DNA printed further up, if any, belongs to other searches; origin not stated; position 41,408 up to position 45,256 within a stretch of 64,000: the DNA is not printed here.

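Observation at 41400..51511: A 10-kb surface-protein/sigma block separates citD-citE from citF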

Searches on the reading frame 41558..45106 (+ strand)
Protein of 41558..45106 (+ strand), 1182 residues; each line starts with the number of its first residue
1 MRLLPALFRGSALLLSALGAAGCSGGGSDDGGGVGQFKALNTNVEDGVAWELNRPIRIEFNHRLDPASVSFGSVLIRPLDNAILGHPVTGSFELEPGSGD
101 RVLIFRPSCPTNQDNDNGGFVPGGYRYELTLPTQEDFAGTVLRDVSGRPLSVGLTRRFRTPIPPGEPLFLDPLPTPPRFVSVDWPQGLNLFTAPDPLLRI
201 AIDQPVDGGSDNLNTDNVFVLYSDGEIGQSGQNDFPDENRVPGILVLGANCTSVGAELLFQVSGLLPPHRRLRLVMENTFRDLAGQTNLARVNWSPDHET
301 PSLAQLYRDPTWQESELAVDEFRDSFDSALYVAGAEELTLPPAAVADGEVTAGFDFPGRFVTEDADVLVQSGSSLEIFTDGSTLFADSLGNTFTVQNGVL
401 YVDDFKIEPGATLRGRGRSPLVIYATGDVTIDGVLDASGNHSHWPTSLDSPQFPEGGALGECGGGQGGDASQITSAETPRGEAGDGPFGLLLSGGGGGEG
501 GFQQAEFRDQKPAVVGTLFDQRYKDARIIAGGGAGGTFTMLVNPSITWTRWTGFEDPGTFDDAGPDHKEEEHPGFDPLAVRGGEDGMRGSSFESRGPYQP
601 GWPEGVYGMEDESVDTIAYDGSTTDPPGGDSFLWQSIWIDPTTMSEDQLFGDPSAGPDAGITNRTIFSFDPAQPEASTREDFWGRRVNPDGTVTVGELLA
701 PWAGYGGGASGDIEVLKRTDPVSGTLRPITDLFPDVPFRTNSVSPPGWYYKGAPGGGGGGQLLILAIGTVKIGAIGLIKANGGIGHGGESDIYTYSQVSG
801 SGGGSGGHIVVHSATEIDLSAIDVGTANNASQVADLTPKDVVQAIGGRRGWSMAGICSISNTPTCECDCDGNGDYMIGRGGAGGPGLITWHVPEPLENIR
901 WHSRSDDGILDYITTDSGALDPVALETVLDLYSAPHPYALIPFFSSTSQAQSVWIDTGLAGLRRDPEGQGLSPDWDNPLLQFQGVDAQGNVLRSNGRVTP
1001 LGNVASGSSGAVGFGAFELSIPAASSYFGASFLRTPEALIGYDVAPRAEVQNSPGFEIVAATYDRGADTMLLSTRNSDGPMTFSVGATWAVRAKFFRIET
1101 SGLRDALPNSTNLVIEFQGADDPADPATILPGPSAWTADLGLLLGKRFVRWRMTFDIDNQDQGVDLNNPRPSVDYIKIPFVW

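Call 4: search_protein_families(library=pfam, proteins=[window:41558-45106:+], max_evalue=0.01)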
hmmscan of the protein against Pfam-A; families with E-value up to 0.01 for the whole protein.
window:41558-45106:+ (1182 aa): 0 families

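Call 5: search_protein_families(library=ncbifam, proteins=[window:41558-45106:+], max_evalue=0.01)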
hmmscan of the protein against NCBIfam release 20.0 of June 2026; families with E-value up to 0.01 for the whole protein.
window:41558-45106:+ (1182 aa): 0 families

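Call 15: find_homologous_proteins(query=window:41558-45106:+)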
Query window:41558-45106:+ (1182 aa): 127 proteins with E <= 0.001 among 8000 candidates; the best 120 are listed.
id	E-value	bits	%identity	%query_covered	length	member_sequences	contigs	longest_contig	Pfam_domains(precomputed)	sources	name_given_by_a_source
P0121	0.0e+0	2718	100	100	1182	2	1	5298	-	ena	-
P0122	0.0e+0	2028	75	100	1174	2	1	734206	-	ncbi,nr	ncbi:MAG: hypothetical protein EYC70_00775 [Planctomycetota bacterium]|nr:MAG: hypothetical protein 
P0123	0.0e+0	1883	70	97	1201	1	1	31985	-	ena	-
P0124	0.0e+0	1820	68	97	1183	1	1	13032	-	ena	-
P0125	0.0e+0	1547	61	97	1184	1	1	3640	-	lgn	-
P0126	0.0e+0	1510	60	97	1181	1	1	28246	-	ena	-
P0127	0.0e+0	1508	61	96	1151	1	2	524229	-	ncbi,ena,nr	ncbi:MAG: hypothetical protein EYC70_15875 [Planctomycetota bacterium]|nr:MAG: hypothetical protein 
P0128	0.0e+0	1211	50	100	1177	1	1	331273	-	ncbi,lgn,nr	ncbi:MAG: hypothetical protein DWQ01_04255 [Planctomycetota bacterium]|nr:MAG: hypothetical protein 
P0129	0.0e+0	1194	53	97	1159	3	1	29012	PF13205.13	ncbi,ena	-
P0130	0.0e+0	1193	51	100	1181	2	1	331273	-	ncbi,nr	ncbi:MAG: hypothetical protein DWQ01_04250 [Planctomycetota bacterium]|nr:MAG: hypothetical protein 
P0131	0.0e+0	1191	50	97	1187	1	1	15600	-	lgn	-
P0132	0.0e+0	1191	50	100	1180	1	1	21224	-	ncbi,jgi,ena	ncbi:MAG TPA: hypothetical protein VGC54_09555 [Planctomycetota bacterium]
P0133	0.0e+0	1175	50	100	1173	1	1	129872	-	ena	-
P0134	0.0e+0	1174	50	100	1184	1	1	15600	-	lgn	-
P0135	0.0e+0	1172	49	97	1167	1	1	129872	PF13205.13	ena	-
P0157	0.0e+0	1048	47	99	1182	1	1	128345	-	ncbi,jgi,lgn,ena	-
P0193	5.4e-286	970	46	100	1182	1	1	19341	-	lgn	-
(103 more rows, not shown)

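Call 19: find_encoding_contigs(protein=P0122, flank=10000, max_places=2)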
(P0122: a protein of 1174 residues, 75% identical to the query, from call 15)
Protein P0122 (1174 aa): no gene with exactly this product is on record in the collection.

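Call 20: find_encoding_contigs(protein=P0128, flank=10000, max_places=2)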
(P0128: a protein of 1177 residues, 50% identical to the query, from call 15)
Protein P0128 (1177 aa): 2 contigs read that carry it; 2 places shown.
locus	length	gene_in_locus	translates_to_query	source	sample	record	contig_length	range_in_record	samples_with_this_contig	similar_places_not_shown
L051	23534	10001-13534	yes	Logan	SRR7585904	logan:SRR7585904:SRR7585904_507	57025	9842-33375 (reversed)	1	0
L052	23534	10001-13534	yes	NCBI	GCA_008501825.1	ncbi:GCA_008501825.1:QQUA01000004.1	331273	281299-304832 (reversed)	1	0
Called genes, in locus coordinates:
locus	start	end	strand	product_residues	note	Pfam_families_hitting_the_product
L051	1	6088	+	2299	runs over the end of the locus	PF00082:Peptidase_S8, PF19077:Big_13 (faint)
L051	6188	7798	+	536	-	-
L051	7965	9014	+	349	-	PF08281:Sigma70_r4_2, PF04545:Sigma70_r4 (weak)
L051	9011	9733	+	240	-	-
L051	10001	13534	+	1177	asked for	-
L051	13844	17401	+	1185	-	-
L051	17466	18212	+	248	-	PF02146:SIR2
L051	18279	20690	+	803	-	PF00754:F5_F8_type_C (weak)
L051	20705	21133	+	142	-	-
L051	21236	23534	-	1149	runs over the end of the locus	PF02310:B12-binding, PF03308:MeaB, PF02492:cobW (faint), PF13191:AAA_16 (weak), PF01642:MM_CoA_mutase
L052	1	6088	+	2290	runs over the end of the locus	PF00082:Peptidase_S8, PF19077:Big_13 (faint)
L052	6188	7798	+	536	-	-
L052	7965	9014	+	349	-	PF08281:Sigma70_r4_2, PF04545:Sigma70_r4 (weak)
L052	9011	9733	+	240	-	-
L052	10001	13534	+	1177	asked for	-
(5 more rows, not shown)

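Call 22: find_encoding_contigs(protein=P0124, flank=10000, max_places=2)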
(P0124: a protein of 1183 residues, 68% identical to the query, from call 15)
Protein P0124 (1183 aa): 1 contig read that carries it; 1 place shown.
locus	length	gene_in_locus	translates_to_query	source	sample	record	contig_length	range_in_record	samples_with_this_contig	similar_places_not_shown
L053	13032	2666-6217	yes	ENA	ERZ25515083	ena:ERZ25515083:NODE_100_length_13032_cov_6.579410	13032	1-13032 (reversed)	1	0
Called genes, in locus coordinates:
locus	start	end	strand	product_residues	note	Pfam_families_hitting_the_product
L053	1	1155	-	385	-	?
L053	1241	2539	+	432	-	PF26686:DUF8575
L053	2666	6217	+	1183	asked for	-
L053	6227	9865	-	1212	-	PF00775:Dioxygenase_C (faint), PF02369:Big_1 (faint), PF13715:CarbopepD_reg_2 (faint), PF23193:NOMO_3rd (faint), PF09430:EMC7_beta-sandw (faint), PF20598:DUF6795 (faint), PF10670:DUF4198 (faint), PF13620:CarboxypepD_reg, +9 more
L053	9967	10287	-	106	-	-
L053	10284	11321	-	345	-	PF01883:FeS_assembly_P, PF10609:ParA, PF13614:AAA_31, PF00142:Fer4_NifH (faint), PF01656:CbiA, PF02374:ArsA_ATPase (weak), PF09140:MipZ (weak)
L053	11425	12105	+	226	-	PF00733:Asn_synthase, PF02540:NAD_synthase (faint), PF06508:QueC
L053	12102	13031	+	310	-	?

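Call 51: find_encoding_contigs(protein=P0133, flank=10000, max_places=1)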
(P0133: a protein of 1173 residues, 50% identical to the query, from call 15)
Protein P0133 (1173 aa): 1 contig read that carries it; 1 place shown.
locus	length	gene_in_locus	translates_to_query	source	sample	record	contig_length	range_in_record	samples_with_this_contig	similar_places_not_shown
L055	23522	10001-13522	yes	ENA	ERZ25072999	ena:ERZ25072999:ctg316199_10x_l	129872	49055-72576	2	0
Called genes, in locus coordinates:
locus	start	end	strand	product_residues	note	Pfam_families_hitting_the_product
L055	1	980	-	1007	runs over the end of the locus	-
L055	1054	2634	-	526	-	PF13517:FG-GAP_3 (faint), PF01839:FG-GAP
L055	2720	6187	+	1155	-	-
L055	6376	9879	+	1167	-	PF13205:Big_5 (faint)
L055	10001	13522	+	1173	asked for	-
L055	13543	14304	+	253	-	PF02146:SIR2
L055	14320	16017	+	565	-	PF13517:FG-GAP_3 (faint), PF01839:FG-GAP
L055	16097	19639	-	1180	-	PF02310:B12-binding, PF03308:MeaB, PF01642:MM_CoA_mutase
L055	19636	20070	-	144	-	PF00376:MerR, PF13411:MerR_1, PF09278:MerR-DNA-bind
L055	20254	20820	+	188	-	-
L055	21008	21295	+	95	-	PF01252:Peptidase_A8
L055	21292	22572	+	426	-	PF01790:LGT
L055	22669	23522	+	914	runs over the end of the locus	PF00578:AhpC-TSA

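Call 52: find_encoding_contigs(protein=P0127, flank=10000, max_places=1)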
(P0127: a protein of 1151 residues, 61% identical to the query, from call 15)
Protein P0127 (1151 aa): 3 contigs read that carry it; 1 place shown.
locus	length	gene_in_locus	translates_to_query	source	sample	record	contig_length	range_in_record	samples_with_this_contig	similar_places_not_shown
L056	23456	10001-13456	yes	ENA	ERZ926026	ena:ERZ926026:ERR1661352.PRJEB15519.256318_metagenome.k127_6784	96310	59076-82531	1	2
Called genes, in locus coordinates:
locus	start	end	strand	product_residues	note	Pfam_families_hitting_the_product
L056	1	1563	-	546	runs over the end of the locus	PF13517:FG-GAP_3 (faint), PF01839:FG-GAP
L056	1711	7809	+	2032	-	PF00082:Peptidase_S8, PF19077:Big_13 (faint)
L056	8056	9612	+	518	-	-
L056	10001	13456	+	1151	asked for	-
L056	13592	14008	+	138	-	-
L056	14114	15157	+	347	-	-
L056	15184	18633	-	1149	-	PF02310:B12-binding, PF03308:MeaB, PF02492:cobW (faint), PF01642:MM_CoA_mutase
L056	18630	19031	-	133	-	PF00376:MerR, PF13411:MerR_1, PF09278:MerR-DNA-bind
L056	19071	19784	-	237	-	PF00730:HhH-GPD, PF00633:HHH (weak)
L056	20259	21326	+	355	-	PF00195:Chal_sti_synt_N, PF08392:FAE1_CUT1_RppA, PF02797:Chal_sti_synt_C, PF08541:ACP_syn_III_C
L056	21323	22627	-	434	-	PF12146:Hydrolase_4 (weak)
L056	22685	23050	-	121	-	PF00903:Glyoxalase, PF13669:Glyoxalase_4 (faint), PF18029:Glyoxalase_6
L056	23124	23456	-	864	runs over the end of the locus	PF13490:zf-HC2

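Call 59: predict_structure(alignment_id=A3)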
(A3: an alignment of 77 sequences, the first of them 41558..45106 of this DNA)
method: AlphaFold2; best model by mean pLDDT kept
length: 1182 residues; sequences in the alignment: 77
mean_pLDDT: 91.4   pTM: 0.79
mean pLDDT of the five models: 91.4, 91.3, 89.6, 89.3, 89.1
residues with pLDDT >= 90: 910; 70-90: 213; 50-70: 40; < 50: 19
segments of 3 or more residues with pLDDT < 50: 1-7, 23-33
pLDDT, mean of each block of 10 residues (from residue 1): 45 61 43 73 95 95 95 94 89 93 94 87 96 84 93 94 91 92 96 95 93 95 94 95 94 92 94 97 93 96 91 88 93 89 95 93 96 97 97 97 98 97 97 98 90 93 97 93 96 97 92 83 91 97 94 83 86 90 96 89 94 92 77 79 77 90 94 91 92 92 97 93 90 89 77 97 97 98 96 89 98 96 98 97 97 77 59 92 98 95 98 92 96 97 95 94 75 92 96 95 96 97 96 95 96 92 96 96 95 97 94 97 92 91 95 95 86 97 93
secondary structure, 60 per line:
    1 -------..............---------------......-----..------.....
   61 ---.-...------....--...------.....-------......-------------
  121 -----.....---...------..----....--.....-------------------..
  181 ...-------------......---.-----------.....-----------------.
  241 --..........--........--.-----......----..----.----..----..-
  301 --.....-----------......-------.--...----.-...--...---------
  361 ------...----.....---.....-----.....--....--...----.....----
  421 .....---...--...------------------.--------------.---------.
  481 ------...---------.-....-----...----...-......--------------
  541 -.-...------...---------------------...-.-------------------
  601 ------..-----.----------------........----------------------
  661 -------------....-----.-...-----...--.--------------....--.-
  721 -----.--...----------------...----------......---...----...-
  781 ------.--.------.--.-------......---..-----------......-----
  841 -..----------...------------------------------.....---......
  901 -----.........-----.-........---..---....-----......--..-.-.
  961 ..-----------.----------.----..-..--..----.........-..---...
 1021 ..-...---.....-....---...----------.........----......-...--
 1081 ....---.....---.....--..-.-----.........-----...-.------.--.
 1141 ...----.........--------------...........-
elements in order (helices of 4 or more, strands of 3 or more residues): H8-21 E37-42 E56-60 E75-78 E90-94 E102-107 E126-130 E149-152 E155-159 E179-183 E197-202 E218-222 E243-252 E255-262 E271-276 H303-307 E319-324 E344-346 E349-351 E367-369 E374-378 E382-386 E392-396 E399-402 E405-407 E412-416 E421-425 E429-431 E434-436 E501-504 E510-512 E517-519 H521-526 H631-638 H674-677 E685-687 E693-695 E713-716 E748-750 E761-766 E770-772 E777-779 E808-813 H830-835 E887-891 H895-898 H906-913 H922-929 E938-941 E947-952 E1003-1008 E1018-1022 H1030-1034 H1036-1039 E1043-1045 E1056-1064 E1069-1074 H1081-1084 E1088-1092 E1096-1100 E1112-1120 H1140-1143 E1148-1156 E1171-1181
